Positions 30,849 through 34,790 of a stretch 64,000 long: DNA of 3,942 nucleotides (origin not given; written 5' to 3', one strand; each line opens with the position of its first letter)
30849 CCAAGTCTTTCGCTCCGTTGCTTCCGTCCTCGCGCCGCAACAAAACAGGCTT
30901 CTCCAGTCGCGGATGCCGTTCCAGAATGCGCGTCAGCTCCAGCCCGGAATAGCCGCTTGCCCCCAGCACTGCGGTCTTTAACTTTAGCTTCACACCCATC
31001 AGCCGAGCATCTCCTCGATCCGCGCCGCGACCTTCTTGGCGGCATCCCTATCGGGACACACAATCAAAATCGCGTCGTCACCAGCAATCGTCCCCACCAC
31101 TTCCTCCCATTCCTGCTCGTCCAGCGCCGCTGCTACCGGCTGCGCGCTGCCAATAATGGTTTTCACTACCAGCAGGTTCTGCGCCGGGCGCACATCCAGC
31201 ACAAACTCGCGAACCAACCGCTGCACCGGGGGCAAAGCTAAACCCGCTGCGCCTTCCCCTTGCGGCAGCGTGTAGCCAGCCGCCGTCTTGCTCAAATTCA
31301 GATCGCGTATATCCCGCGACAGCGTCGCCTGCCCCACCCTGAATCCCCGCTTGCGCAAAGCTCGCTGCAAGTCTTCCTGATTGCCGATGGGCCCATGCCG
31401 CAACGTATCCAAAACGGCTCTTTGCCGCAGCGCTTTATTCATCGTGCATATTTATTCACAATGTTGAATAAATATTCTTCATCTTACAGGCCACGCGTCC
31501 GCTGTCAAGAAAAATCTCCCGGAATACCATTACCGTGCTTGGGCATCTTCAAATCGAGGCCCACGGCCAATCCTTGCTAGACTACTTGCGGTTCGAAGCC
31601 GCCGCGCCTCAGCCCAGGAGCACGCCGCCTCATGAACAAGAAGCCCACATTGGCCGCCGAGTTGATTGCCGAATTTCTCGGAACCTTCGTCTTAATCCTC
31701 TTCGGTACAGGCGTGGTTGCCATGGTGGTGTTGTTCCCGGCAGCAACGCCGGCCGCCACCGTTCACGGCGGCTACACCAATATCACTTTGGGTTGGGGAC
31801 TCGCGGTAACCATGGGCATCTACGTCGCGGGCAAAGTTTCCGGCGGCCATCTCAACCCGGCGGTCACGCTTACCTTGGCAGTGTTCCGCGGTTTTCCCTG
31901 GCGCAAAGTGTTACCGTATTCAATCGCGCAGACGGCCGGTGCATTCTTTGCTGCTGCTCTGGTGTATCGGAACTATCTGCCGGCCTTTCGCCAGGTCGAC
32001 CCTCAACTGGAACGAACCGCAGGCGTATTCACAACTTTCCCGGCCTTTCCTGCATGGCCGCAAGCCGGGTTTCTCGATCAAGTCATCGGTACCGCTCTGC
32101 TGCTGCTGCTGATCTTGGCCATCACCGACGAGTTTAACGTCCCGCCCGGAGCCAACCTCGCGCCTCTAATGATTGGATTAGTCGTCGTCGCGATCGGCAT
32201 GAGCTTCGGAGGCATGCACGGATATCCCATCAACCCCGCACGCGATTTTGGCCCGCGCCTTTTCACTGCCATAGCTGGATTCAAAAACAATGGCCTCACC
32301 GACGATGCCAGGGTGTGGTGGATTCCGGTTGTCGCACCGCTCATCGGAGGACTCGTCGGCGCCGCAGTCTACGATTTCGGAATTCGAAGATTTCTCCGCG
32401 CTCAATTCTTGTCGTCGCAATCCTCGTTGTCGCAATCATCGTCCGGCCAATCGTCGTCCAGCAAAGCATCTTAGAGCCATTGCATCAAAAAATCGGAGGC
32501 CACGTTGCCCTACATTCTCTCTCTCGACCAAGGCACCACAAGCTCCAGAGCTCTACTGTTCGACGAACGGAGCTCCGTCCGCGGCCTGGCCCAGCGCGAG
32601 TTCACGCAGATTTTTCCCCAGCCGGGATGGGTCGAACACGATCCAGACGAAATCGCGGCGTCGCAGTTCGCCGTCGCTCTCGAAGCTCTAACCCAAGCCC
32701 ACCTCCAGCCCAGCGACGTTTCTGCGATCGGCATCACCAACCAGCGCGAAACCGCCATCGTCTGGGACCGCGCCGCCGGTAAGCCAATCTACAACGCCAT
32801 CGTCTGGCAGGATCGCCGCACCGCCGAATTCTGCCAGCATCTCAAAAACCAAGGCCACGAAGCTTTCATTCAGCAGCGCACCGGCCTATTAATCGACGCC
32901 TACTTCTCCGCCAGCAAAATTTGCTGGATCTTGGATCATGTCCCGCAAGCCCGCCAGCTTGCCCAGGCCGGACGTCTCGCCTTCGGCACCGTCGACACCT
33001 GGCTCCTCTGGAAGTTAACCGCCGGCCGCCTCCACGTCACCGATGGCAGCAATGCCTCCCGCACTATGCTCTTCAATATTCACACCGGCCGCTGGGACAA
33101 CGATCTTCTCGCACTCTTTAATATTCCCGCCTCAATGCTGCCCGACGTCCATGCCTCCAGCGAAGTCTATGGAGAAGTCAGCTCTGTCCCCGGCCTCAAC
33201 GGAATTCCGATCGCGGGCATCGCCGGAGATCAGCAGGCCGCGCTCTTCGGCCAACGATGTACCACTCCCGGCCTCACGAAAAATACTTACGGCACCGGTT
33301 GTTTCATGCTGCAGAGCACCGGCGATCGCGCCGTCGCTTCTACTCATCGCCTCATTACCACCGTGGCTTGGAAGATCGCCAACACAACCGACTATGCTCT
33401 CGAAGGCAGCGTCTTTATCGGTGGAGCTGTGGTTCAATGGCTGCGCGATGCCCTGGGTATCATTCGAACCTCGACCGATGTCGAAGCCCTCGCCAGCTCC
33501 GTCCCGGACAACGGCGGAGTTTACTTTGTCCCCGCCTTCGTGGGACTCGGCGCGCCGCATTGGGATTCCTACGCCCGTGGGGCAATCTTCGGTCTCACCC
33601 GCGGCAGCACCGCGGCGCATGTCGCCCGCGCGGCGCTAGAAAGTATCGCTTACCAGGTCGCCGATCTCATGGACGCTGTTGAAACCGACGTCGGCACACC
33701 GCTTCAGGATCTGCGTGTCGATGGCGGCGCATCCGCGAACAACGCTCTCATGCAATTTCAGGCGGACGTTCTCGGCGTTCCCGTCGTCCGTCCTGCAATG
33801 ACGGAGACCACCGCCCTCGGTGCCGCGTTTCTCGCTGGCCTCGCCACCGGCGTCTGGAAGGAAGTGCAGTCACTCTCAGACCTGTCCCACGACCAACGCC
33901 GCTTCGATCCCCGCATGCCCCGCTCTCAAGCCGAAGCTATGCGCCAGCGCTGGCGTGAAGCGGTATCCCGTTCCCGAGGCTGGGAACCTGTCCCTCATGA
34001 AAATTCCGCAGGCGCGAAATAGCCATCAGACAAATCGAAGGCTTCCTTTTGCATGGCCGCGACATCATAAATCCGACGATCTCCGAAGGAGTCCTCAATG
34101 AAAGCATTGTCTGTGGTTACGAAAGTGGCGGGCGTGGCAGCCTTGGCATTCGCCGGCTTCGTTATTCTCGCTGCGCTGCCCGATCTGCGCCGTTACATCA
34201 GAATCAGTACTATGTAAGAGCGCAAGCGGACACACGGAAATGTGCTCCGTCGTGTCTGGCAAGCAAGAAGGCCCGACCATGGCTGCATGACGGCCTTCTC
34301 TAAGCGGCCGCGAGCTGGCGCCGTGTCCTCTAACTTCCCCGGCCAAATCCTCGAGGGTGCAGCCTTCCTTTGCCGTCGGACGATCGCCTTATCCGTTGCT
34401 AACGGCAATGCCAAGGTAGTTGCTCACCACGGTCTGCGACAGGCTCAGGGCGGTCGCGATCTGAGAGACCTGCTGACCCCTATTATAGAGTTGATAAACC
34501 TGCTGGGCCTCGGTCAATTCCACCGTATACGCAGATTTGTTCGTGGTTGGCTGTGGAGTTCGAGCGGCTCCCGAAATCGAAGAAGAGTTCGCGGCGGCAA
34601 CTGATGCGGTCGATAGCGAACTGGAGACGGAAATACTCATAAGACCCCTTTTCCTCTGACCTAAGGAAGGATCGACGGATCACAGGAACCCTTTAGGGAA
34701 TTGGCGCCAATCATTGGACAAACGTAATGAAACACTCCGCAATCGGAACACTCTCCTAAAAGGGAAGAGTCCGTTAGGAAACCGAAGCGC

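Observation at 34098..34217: Unannotated 39-codon sORF shares a C-terminal motif with the hydrogenase-linked small protein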

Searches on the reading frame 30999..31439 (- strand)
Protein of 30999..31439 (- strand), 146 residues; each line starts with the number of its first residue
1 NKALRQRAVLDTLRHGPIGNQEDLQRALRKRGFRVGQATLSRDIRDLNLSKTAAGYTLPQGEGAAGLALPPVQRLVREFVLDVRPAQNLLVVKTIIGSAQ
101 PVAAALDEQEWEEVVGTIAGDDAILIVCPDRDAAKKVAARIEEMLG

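Call 78: search_protein_families(library=pfam, proteins=[window:30999-31439:-])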
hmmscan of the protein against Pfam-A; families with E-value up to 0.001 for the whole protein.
window:30999-31439:- (146 aa): 2 families
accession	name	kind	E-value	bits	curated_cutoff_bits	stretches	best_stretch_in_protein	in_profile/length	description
PF02863.23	Arg_repressor_C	-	4.5e-25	87.7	25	1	77-142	2-67/68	Arginine repressor, C-terminal domain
PF01316.27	Arg_repressor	-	2.8e-12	46.7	27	1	1-53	2-54/70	Arginine repressor, DNA binding domain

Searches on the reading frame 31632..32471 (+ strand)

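Call 78: search_protein_families(library=pfam, proteins=[window:31632-32471:+])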
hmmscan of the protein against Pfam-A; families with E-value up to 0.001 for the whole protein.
window:31632-32471:+ (280 aa): 1 family
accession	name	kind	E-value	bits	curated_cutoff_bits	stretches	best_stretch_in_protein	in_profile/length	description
PF00230.25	MIP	-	5.5e-49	167.4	25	1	4-247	4-222/222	Major intrinsic protein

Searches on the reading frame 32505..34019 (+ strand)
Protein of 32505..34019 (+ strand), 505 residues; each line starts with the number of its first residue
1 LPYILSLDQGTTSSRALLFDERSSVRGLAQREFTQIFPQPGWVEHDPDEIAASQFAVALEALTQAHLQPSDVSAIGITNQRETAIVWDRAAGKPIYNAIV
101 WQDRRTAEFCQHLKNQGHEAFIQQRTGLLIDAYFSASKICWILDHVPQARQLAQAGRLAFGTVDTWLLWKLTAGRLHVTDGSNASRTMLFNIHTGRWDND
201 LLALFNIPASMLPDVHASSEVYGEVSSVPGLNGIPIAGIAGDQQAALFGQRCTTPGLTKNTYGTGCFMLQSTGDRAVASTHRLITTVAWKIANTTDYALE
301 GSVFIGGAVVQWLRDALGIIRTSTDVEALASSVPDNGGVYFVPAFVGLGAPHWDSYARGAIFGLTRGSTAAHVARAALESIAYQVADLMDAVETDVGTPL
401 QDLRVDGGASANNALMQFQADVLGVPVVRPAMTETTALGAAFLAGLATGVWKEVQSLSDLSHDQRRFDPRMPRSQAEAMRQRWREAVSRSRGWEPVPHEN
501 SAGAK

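Call 56: find_related_loci(query=window:32505-34019:+, collection=metagenome_contigs, flank=2500)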
Query window:32505-34019:+ (505 aa) in metagenome_contigs; peptide patterns used: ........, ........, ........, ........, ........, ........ (x = any residue, [..] = any of these).
596 stretches matched a pattern (row limit reached: there are more); 595 encode a relative of the query (tblastn E <= 1e-3); the best 80 are kept; 80 distinct loci.
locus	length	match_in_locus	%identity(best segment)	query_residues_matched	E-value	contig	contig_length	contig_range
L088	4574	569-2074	82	1-502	0e+0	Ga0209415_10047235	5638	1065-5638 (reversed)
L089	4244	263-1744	80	1-494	0e+0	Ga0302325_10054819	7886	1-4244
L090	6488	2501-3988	80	3-499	0e+0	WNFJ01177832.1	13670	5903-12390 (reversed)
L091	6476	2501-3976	73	3-495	0e+0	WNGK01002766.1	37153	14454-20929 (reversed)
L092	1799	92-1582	72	3-500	0e+0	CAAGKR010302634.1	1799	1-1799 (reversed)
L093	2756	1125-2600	70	1-493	0e+0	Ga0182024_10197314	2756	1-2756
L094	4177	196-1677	69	1-494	0e+0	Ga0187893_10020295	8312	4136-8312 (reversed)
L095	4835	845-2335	67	1-497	0e+0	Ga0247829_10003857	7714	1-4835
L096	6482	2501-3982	67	1-494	0e+0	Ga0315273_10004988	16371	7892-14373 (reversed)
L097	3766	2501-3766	73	1-422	0e+0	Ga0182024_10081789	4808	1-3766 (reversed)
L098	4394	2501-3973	63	3-493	0e+0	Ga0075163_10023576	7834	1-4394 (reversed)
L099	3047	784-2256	64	1-493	0e+0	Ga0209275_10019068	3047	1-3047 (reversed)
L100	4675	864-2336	64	4-494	0e+0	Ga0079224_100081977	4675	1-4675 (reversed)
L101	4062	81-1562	62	1-494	0e+0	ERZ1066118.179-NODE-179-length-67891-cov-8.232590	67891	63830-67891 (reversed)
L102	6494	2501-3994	61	1-497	0e+0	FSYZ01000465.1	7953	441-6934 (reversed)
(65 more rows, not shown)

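Call 78: search_protein_families(library=pfam, proteins=[window:32505-34019:+])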
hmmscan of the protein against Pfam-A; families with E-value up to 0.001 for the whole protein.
window:32505-34019:+ (505 aa): 2 families
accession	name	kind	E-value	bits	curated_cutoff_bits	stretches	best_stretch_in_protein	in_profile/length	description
PF00370.27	FGGY_N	-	3.1e-79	266.5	28.8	1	3-249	1-245/245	FGGY family of carbohydrate kinases, N-terminal domain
PF02782.22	FGGY_C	-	6.8e-45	153.7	27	1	260-447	3-197/198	FGGY family of carbohydrate kinases, C-terminal domain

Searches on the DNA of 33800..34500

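Call 52: search_rna_families(source=window, start=33800, end=34500, threshold=evalue, max_evalue=1)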
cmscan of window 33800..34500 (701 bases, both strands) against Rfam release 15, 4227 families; matches with E-value up to 1: 0.
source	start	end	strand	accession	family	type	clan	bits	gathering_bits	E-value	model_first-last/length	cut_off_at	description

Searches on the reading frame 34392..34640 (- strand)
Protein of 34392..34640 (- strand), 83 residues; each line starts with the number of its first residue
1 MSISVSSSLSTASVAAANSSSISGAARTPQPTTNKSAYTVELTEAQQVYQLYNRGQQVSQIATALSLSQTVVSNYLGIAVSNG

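Call 78: search_protein_families(library=pfam, proteins=[window:34392-34640:-])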
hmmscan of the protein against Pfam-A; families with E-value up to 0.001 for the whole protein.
window:34392-34640:- (83 aa): 1 family
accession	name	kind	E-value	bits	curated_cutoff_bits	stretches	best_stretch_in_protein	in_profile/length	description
PF14493.12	HTH_40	-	0.00065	20.4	27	1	45-80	2-37/89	Helix-turn-helix domain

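Call 79: search_protein_families(library=ncbifam, proteins=[window:34392-34640:-], max_evalue=0.01)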
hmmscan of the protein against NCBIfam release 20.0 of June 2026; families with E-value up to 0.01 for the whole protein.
window:34392-34640:- (83 aa): 1 family
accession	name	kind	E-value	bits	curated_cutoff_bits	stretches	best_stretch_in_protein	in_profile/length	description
NF047515.1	SpiroCoCo_C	equivalog_domain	0.0028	16.9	125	1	33-73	270-310/313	SpiroCoCo family coiled-coil protein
